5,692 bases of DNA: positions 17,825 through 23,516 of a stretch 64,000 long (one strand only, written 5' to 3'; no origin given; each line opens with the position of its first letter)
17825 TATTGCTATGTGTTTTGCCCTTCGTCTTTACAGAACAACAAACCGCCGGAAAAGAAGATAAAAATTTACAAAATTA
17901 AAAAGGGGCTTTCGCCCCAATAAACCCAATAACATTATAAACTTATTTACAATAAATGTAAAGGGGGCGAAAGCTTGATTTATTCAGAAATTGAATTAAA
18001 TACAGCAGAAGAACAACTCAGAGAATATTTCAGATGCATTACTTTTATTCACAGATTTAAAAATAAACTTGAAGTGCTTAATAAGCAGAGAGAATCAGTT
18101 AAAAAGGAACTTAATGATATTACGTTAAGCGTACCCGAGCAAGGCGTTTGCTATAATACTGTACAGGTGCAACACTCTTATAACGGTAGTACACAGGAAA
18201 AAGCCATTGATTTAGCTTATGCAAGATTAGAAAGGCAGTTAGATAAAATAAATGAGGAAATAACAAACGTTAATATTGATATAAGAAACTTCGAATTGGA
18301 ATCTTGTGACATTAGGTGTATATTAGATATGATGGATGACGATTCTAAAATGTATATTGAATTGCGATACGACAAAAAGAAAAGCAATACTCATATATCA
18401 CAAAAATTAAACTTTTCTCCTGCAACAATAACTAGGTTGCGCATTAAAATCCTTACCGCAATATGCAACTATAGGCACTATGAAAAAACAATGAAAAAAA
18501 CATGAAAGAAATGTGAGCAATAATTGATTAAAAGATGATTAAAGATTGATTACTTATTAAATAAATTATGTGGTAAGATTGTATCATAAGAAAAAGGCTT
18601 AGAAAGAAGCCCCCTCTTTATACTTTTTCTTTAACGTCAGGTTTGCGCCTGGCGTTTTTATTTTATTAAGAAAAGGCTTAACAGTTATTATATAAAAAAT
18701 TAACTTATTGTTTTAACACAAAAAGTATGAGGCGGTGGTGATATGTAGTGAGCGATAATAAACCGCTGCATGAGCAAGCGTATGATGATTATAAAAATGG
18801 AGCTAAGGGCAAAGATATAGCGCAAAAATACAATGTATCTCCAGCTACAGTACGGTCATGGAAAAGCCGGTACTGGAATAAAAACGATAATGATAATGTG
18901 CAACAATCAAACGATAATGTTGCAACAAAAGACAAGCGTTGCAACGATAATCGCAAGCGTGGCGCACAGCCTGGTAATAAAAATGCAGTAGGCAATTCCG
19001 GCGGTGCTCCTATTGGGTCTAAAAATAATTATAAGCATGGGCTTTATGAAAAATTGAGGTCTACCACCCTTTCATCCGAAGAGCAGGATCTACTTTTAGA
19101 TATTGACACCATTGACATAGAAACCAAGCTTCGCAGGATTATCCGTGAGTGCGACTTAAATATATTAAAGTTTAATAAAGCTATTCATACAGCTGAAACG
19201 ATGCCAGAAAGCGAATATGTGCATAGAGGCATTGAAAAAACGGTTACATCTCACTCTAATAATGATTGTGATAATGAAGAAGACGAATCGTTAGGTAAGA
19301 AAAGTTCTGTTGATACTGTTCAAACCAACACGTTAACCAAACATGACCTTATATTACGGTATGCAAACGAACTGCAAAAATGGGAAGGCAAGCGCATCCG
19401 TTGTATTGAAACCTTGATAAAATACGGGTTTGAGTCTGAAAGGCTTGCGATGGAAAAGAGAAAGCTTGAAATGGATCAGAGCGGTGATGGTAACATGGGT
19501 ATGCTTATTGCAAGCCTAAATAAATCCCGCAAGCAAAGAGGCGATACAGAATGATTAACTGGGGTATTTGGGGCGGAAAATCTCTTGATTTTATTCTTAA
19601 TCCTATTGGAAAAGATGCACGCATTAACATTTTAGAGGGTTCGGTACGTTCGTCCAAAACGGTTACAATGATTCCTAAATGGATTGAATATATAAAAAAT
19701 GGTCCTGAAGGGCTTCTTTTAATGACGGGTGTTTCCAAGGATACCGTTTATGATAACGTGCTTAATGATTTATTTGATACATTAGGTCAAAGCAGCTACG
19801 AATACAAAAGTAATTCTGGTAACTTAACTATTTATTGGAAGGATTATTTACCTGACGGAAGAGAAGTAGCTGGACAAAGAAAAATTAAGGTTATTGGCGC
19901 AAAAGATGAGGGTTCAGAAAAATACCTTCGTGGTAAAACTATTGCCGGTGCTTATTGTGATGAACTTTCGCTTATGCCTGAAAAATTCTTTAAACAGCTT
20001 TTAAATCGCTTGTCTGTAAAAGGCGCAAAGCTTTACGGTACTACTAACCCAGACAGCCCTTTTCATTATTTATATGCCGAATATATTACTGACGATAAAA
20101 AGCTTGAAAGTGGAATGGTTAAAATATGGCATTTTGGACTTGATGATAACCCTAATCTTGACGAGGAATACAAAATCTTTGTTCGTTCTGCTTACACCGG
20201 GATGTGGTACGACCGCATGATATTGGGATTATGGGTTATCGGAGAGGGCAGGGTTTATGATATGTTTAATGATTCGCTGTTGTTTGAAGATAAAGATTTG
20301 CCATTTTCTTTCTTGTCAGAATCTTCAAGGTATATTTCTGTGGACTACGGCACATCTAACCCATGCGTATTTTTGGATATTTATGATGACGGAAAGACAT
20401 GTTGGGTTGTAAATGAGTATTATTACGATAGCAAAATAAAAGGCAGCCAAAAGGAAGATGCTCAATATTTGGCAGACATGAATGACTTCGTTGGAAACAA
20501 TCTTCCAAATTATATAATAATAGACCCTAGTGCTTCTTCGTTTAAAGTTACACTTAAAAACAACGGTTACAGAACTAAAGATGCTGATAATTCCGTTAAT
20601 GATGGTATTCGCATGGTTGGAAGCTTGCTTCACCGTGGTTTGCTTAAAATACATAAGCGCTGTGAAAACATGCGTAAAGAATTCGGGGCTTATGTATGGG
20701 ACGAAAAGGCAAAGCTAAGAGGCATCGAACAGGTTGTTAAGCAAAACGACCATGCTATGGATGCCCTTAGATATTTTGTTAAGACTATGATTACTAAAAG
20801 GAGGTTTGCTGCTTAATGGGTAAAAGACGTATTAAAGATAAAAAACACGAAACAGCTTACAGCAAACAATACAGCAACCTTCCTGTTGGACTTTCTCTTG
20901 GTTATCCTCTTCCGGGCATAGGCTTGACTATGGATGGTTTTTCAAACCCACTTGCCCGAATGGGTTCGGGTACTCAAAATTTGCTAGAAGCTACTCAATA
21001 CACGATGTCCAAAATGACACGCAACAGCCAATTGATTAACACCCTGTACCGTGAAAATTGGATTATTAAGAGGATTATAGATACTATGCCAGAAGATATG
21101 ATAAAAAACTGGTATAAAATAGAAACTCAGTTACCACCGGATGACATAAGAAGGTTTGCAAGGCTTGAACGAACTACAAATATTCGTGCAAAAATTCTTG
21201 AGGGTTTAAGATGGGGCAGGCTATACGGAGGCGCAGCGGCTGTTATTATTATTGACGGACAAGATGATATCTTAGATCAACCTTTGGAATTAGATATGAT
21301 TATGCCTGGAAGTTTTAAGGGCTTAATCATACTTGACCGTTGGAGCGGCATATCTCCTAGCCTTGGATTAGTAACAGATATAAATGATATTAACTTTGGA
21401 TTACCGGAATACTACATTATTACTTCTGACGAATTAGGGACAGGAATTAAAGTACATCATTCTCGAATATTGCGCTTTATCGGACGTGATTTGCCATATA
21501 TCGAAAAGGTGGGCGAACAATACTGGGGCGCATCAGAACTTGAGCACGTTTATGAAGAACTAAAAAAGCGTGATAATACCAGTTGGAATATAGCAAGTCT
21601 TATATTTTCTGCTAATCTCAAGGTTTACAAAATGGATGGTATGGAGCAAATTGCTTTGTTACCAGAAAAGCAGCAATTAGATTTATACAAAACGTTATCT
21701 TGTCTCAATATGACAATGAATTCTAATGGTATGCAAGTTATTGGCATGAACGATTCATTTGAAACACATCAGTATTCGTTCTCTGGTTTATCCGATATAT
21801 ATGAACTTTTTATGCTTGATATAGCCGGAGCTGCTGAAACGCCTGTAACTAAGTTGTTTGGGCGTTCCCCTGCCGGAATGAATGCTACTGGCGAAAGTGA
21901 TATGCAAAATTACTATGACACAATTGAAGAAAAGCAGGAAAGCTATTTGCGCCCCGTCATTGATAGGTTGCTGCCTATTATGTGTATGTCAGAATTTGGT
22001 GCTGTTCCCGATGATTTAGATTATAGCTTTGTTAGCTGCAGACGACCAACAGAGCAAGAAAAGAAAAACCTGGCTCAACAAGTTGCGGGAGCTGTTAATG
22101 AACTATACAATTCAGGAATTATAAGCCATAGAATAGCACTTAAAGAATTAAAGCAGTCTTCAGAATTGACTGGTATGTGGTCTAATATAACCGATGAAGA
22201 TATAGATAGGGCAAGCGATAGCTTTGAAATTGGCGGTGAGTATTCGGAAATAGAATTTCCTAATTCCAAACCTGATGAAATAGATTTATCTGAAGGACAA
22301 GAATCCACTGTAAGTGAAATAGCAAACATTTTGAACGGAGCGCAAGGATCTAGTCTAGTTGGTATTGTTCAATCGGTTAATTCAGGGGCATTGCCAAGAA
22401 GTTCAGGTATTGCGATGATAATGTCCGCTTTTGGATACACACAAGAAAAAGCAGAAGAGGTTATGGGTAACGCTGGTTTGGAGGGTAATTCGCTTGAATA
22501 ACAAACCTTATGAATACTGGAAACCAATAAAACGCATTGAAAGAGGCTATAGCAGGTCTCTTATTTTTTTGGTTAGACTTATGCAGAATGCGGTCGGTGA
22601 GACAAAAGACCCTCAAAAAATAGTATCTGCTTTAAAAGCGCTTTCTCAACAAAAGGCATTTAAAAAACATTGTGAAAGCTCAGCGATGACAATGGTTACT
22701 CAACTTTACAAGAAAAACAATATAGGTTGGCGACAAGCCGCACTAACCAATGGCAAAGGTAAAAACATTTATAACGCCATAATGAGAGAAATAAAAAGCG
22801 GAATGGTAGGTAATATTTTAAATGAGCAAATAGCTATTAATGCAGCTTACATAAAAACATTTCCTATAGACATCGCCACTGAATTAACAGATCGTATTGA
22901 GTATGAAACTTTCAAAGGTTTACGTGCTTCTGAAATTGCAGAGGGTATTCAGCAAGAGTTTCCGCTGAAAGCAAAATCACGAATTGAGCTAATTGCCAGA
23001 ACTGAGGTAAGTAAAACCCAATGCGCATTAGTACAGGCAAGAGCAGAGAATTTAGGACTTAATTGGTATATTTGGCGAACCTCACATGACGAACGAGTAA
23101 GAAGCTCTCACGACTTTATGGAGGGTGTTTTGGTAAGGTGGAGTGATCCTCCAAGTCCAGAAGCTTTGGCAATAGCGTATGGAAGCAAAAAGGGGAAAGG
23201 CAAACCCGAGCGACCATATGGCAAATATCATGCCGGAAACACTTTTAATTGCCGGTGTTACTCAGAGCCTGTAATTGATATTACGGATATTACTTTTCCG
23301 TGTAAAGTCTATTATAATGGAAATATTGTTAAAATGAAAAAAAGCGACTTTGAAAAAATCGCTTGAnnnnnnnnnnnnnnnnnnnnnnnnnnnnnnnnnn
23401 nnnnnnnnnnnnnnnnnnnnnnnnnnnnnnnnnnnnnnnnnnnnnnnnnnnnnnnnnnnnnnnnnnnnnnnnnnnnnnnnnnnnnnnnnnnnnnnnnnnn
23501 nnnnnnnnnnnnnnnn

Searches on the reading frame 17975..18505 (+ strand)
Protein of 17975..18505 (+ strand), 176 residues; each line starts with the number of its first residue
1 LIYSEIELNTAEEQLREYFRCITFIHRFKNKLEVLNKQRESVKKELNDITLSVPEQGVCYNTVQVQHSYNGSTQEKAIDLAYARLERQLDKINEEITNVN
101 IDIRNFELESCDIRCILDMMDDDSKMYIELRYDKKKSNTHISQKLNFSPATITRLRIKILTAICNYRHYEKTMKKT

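Call 48: search_protein_families(library=phrogs, proteins=[window:17975-18505:+], max_evalue=0.001)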
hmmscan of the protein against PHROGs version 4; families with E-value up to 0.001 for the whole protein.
window:17975-18505:+ (176 aa): 1 family
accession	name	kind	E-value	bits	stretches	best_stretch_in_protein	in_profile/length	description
phrog_36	-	transcription regulation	3.1e-09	37.8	1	8-163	53-183/220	transcriptional regulator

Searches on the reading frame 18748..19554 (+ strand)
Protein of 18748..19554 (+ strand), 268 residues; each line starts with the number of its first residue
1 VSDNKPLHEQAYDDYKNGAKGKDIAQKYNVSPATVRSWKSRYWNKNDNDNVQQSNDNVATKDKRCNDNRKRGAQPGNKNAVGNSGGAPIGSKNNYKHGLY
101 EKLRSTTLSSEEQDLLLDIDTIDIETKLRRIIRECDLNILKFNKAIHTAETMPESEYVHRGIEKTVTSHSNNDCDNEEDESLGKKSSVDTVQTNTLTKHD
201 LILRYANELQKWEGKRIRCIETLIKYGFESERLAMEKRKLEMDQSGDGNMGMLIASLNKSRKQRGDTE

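Call 48: search_protein_families(library=phrogs, proteins=[window:18748-19554:+], max_evalue=0.001)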
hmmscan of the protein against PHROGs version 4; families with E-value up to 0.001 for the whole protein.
window:18748-19554:+ (268 aa): 6 families
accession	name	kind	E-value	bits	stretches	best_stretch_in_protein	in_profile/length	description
phrog_1889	-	head and packaging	4.1e-40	139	1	4-246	5-246/276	terminase small subunit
phrog_509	-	head and packaging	2.7e-24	87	1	3-124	6-115/238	terminase small subunit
phrog_2606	-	head and packaging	3.8e-09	37.3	1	3-70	4-73/310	terminase small subunit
phrog_4151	-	DNA, RNA and nucleotide metabolism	6.3e-09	36.8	1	7-137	9-105/154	DNA binding protein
phrog_51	-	head and packaging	1.1e-06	29.6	1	6-71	4-73/261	terminase small subunit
phrog_9231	-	head and packaging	0.00056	20.7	1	61-208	52-194/240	terminase small subunit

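Call 56: find_related_loci(query=window:18748-19554:+, collection=viral_contigs, flank=10000)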
Query window:18748-19554:+ (268 aa) in viral_contigs; peptide patterns used: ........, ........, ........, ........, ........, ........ (x = any residue, [..] = any of these).
4 stretches matched a pattern, but none encodes a relative of the query by tblastn (E <= 1e-3).

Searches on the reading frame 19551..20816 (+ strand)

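Call 48: search_protein_families(library=phrogs, proteins=[window:19551-20816:+], max_evalue=0.001)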
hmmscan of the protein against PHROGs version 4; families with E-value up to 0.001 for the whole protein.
window:19551-20816:+ (421 aa): 6 families
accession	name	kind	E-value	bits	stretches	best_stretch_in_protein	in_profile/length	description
phrog_2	-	head and packaging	5.7e-42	145.4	1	15-416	274-595/807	terminase large subunit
phrog_10250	-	head and packaging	2.3e-35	123.4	1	213-416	3-218/228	terminase large subunit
phrog_5653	-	head and packaging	1e-21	78.6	1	226-418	1-185/199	terminase large subunit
phrog_6672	-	head and packaging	8.6e-18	65.3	1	321-418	36-134/145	terminase large subunit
phrog_30463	-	unknown function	3.9e-06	28.5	1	343-410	9-70/101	-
phrog_18557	-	head and packaging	0.00042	21.4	0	368-418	28-77/88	terminase large subunit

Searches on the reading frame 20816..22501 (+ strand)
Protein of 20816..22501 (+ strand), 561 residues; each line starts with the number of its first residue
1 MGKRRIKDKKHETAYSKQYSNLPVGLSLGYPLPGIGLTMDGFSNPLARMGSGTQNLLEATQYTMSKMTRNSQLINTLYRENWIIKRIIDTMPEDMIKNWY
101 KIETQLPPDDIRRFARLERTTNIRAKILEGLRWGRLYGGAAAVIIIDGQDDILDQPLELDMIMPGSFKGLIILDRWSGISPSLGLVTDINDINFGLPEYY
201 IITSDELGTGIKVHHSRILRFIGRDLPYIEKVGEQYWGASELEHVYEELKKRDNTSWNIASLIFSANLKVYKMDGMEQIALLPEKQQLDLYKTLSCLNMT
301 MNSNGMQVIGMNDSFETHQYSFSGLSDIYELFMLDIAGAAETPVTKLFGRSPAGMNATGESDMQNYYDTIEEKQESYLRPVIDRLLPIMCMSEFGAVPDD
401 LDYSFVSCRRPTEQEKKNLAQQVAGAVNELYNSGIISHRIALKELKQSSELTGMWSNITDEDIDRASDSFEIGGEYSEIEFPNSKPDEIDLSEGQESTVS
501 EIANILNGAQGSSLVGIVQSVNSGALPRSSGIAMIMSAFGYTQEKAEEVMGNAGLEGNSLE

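Call 48: search_protein_families(library=phrogs, proteins=[window:20816-22501:+], max_evalue=0.001)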
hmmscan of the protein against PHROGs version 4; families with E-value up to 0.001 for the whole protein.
window:20816-22501:+ (561 aa): 7 families
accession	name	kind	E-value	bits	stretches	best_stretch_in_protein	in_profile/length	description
phrog_146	-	head and packaging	1.5e-128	431.3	1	34-475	19-458/587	portal protein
phrog_12751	-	unknown function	2.6e-42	145.9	1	231-475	4-249/283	-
phrog_15528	-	head and packaging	3.3e-37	129.3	1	40-424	34-422/794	portal protein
phrog_15615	-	head and packaging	4.5e-37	128.3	1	39-240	6-193/194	virion structural protein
phrog_4660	-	head and packaging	3.4e-24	86.2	1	79-447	118-478/765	minor head protein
phrog_30637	-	unknown function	2.8e-16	59.6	1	210-439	2-231/1119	-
phrog_220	-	head and packaging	6.7e-13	48.5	1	42-396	26-383/1338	minor head protein and DNA pilot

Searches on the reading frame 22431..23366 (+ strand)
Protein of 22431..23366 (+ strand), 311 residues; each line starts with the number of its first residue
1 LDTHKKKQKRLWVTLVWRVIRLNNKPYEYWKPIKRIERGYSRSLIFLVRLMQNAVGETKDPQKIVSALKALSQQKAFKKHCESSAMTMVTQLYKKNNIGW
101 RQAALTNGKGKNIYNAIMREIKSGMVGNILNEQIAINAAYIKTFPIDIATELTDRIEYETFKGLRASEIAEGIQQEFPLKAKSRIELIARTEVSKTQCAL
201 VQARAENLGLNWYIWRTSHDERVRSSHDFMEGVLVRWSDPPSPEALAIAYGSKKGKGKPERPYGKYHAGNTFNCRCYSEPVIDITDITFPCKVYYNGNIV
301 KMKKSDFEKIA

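Call 73: search_protein_families(library=phrogs, proteins=[window:22431-23366:+], max_evalue=0.00001)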
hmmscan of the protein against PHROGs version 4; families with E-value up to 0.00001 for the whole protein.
window:22431-23366:+ (311 aa): 9 families
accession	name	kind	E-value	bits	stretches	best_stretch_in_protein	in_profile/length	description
phrog_324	-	head and packaging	1.2e-55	190.6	1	29-308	71-344/624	head morphogenesis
phrog_29840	-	unknown function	1.4e-21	77.6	1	201-310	17-116/121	-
phrog_595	-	head and packaging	2e-19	71.3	1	74-283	124-299/513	head maturation protease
phrog_15127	-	head and packaging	8.3e-17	61.9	1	56-304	40-274/602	head protein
phrog_4529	-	head and packaging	2.2e-14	54.6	1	78-283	102-289/533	minor head protein and DNA pilot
phrog_6577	-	unknown function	5.6e-10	39.2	1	131-298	94-243/1066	-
phrog_2468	-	head and packaging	2.1e-08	35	1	144-284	148-275/303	head morphogenesis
phrog_2662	-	head and packaging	2.4e-06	27.4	1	166-282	605-709/717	portal protein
phrog_4728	-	head and packaging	6e-06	26.3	0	159-283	195-301/591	head morphogenesis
